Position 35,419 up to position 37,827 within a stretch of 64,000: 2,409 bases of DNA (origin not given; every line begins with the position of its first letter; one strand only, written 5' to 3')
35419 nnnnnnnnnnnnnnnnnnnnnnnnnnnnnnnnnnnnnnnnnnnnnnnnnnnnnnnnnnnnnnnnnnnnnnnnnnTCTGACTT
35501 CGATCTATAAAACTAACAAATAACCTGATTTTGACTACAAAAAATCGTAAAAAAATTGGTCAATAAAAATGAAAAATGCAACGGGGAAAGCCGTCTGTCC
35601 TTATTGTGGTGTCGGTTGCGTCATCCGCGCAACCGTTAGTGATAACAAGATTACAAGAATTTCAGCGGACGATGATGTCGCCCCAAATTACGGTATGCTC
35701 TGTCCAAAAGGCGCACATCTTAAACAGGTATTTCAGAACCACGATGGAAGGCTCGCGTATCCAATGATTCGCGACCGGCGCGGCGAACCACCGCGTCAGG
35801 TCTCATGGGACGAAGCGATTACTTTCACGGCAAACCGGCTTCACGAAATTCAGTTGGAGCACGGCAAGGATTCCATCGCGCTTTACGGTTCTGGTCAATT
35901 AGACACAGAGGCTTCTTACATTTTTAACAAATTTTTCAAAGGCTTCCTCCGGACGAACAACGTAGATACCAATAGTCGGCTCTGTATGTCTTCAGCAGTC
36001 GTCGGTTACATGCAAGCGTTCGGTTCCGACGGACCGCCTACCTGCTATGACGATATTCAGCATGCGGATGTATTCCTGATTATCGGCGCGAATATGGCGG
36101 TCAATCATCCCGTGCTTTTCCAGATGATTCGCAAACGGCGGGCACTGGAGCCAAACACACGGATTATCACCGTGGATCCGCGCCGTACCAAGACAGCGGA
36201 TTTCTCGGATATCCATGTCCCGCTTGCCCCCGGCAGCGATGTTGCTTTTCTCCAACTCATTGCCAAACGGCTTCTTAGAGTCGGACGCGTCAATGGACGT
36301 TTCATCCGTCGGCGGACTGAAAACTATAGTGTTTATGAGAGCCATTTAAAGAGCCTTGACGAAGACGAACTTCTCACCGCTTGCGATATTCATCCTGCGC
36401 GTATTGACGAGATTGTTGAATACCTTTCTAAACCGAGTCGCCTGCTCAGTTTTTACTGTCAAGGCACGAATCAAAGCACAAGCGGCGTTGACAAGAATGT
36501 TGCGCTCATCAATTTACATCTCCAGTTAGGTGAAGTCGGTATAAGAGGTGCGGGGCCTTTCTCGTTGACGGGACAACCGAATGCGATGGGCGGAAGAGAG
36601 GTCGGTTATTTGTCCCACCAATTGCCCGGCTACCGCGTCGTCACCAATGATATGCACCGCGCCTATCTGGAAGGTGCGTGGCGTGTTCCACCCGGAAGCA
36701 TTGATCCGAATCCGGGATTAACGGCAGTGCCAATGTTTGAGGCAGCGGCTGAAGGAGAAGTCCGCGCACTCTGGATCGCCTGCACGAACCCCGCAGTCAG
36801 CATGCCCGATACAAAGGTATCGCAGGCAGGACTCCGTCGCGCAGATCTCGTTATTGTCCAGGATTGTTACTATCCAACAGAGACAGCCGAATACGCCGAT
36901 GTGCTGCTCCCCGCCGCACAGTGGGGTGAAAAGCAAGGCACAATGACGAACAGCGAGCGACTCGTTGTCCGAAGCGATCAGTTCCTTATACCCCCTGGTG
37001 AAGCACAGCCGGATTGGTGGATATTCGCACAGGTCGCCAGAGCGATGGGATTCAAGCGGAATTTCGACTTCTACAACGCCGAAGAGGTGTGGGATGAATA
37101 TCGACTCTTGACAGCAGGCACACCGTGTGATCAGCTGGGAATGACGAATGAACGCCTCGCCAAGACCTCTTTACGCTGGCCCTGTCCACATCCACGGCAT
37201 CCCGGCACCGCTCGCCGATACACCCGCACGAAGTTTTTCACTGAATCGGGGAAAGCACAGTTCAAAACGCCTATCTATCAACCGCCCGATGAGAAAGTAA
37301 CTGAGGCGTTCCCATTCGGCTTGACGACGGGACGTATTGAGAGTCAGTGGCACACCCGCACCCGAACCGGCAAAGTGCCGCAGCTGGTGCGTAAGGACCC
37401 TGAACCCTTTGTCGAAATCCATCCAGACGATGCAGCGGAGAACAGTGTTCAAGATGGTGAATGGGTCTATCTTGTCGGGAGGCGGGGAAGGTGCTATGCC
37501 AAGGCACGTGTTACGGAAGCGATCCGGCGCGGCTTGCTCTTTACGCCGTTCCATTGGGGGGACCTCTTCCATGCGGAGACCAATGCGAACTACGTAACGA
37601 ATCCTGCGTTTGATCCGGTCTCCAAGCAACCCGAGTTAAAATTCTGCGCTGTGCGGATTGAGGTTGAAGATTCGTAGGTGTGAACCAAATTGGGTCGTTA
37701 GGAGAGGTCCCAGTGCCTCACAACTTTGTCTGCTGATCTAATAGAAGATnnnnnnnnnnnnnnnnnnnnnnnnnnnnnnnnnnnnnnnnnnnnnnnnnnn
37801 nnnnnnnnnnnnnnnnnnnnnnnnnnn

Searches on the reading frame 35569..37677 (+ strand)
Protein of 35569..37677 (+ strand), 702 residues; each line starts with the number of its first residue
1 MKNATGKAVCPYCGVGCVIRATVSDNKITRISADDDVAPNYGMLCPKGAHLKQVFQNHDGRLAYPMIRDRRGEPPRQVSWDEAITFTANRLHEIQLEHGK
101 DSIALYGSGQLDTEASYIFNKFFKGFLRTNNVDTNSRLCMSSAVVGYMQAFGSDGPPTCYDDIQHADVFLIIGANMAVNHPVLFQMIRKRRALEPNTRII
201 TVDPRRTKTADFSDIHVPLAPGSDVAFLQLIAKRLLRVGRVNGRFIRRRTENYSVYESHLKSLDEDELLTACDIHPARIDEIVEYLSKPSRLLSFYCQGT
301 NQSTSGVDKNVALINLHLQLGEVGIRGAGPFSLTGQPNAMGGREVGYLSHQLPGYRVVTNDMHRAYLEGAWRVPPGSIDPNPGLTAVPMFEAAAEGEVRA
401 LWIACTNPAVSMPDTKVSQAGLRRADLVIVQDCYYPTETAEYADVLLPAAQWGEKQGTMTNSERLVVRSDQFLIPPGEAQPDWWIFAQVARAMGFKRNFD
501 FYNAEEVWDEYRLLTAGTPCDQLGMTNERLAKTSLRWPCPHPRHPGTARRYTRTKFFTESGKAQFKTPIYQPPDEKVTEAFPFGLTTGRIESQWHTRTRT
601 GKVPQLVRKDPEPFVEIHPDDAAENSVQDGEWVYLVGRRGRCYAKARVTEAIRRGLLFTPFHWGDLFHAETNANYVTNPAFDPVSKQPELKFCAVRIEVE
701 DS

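Call 89: search_protein_families(library=pfam, proteins=[window:35569-37677:+], max_evalue=0.00001)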
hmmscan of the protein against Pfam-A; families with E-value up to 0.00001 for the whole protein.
window:35569-37677:+ (702 aa): 3 families
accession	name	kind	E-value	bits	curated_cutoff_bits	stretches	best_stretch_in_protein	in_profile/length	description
PF00384.28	Molybdopterin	-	7.2e-67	226.3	24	1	61-491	1-352/353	Molybdopterin oxidoreductase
PF01568.27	Molydop_binding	-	1e-33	116.1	26.8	1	585-694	3-110/110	Molydopterin dinucleotide binding domain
PF04879.21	Molybdop_Fe4S4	-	2.9e-14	53.2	22.7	1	7-54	5-52/55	Molybdopterin oxidoreductase Fe4S4 domain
